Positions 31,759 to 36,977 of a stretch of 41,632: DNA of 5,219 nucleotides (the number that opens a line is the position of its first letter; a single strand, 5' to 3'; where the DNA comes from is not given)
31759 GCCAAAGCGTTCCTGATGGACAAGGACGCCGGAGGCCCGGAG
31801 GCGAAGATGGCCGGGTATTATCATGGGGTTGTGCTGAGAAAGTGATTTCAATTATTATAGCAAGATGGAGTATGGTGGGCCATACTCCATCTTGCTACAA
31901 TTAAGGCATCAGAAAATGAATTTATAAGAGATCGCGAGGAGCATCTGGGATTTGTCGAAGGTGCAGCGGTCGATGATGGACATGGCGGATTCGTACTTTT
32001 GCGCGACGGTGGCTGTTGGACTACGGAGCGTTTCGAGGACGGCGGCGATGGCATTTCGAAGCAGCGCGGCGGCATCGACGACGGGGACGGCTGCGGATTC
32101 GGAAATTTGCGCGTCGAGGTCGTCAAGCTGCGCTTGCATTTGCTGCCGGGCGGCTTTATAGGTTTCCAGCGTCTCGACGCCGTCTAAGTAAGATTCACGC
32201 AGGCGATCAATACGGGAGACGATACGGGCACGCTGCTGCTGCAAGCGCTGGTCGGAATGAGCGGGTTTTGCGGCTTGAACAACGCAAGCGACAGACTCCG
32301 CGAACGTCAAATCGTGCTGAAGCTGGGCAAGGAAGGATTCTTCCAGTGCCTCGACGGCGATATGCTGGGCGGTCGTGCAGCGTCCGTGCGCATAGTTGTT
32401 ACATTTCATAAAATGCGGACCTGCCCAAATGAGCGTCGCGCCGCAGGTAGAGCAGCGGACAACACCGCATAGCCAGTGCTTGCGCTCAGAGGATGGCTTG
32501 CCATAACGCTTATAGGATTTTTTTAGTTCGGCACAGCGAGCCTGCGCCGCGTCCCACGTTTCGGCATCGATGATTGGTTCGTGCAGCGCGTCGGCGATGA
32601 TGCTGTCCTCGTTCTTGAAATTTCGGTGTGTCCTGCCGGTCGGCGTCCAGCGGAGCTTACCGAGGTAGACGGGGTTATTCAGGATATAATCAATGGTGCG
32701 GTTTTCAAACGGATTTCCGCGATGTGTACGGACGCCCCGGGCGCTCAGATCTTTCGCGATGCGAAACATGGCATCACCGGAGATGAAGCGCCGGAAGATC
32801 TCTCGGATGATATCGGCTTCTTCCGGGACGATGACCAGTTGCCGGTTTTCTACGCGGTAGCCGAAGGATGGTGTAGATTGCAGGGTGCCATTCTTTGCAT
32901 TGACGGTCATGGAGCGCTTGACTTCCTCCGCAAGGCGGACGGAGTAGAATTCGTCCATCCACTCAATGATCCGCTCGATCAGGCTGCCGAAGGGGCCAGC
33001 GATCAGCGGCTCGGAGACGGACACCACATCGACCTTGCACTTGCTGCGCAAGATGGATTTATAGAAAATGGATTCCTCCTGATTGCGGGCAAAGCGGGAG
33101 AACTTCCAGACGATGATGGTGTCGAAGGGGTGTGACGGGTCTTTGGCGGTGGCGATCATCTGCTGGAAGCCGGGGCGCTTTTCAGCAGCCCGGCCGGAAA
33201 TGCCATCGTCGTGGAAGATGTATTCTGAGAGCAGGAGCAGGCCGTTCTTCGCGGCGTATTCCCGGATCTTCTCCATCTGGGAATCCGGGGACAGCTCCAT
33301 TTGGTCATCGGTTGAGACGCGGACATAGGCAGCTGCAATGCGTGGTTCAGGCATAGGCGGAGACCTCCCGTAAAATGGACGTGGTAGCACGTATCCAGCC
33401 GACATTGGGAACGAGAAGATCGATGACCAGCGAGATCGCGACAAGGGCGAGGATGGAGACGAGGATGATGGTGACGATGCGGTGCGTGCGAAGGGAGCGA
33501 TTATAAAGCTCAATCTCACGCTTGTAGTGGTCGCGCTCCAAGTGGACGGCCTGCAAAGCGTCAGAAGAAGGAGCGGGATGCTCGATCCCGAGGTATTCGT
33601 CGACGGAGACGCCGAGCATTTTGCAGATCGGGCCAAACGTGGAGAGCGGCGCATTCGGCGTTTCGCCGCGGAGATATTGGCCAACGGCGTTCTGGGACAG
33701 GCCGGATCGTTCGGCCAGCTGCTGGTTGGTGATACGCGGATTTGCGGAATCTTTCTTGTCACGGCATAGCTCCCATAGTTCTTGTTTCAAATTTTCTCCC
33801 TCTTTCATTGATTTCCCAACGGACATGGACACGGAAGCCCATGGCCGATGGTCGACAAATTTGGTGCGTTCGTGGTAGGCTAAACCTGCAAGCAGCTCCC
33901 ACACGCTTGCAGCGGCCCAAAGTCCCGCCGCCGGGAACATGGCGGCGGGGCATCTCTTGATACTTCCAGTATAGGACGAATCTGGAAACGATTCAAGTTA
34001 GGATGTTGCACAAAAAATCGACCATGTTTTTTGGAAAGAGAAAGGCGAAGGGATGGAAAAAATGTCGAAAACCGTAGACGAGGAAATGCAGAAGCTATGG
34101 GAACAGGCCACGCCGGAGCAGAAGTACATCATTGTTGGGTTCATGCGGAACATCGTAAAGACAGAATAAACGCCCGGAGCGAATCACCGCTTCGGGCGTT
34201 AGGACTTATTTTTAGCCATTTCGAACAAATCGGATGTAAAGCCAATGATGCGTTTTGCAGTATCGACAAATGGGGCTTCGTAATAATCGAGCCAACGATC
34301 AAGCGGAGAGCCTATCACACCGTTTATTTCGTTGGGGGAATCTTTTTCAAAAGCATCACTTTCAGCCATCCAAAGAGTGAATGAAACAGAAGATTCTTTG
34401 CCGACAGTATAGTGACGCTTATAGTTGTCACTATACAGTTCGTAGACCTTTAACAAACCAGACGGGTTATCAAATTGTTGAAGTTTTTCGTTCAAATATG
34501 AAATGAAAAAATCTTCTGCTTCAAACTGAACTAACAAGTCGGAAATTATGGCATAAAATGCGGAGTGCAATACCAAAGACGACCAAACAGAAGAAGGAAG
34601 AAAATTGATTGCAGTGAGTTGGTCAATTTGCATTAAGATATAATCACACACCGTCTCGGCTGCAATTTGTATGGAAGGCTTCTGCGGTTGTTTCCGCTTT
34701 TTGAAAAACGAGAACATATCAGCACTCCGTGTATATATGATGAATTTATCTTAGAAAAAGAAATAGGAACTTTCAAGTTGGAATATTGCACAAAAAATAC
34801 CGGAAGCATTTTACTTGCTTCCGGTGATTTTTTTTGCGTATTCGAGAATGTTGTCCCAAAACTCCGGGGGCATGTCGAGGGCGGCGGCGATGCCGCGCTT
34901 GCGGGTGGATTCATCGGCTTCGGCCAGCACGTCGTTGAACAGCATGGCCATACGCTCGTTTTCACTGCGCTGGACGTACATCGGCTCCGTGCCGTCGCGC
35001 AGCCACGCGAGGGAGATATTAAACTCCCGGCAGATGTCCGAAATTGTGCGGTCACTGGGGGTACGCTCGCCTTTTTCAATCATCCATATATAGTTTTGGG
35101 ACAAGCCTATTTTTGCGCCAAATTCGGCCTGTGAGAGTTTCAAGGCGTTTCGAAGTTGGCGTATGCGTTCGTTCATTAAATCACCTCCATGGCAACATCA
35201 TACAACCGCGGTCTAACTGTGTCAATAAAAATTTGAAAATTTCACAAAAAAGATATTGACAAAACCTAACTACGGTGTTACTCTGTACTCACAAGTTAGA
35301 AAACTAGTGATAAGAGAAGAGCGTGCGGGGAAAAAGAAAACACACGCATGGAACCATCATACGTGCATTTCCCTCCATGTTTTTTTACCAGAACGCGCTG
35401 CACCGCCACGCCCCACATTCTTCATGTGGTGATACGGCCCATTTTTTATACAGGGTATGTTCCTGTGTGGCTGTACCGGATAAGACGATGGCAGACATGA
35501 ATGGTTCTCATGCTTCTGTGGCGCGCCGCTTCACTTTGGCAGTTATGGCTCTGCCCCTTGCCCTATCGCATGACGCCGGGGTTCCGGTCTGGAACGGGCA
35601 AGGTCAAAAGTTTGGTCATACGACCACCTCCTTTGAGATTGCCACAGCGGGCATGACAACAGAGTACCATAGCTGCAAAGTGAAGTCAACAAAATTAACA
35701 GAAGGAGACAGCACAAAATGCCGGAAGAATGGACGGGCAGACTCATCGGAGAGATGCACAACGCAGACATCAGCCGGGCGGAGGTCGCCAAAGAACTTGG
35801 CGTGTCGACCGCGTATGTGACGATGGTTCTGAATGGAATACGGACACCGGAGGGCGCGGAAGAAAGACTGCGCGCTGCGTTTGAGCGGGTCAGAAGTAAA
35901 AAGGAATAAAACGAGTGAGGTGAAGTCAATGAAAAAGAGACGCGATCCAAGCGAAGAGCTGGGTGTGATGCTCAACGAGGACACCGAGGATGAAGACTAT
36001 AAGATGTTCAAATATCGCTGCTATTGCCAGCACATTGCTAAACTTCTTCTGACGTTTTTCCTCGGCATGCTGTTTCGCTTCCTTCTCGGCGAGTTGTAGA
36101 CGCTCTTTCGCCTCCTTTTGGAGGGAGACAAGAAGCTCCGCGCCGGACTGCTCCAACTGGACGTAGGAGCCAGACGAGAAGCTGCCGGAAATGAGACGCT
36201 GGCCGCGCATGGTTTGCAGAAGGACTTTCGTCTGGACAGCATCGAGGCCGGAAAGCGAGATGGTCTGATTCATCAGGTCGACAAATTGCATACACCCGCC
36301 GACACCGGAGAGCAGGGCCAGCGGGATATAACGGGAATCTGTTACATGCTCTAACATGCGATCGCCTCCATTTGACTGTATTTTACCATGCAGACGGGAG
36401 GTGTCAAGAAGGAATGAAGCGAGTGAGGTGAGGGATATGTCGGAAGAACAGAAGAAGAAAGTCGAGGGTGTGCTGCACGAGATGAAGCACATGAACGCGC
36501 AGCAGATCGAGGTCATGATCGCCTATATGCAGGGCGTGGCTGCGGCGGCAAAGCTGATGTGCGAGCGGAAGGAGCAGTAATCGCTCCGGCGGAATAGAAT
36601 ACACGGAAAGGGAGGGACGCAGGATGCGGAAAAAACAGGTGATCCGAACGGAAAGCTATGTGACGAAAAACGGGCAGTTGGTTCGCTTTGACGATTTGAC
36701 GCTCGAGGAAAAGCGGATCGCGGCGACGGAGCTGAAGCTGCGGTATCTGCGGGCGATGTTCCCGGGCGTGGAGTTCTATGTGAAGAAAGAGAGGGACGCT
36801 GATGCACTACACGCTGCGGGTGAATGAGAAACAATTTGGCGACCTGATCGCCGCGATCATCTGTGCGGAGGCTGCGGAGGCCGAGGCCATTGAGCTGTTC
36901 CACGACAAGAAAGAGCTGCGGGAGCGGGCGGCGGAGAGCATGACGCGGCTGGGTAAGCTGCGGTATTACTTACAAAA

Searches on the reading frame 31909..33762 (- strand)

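Call 40: search_protein_families(library=phrogs, proteins=[window:31909-33762:-], max_evalue=0.001)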
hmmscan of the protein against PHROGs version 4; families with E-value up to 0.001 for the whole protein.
window:31909-33762:- (617 aa): 3 families
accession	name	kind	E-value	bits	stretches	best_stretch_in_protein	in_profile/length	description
phrog_95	-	integration and excision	6.6e-110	369.6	1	135-606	82-559/651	integrase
phrog_125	-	DNA, RNA and nucleotide metabolism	5.3e-27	96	1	143-412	22-250/254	DNA invertase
phrog_7701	-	DNA, RNA and nucleotide metabolism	6.8e-09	37.1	1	299-368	5-65/137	DNA invertase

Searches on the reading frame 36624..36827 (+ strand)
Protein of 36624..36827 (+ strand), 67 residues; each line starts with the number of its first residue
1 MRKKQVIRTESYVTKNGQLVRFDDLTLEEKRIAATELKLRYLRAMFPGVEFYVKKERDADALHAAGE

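Call 40: search_protein_families(library=phrogs, proteins=[window:36624-36827:+], max_evalue=0.001)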
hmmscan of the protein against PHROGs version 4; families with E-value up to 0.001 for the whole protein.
window:36624-36827:+ (67 aa): 1 family
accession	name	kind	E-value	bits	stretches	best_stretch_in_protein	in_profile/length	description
phrog_33973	-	unknown function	0.0009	20.4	0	2-44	20-63/68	-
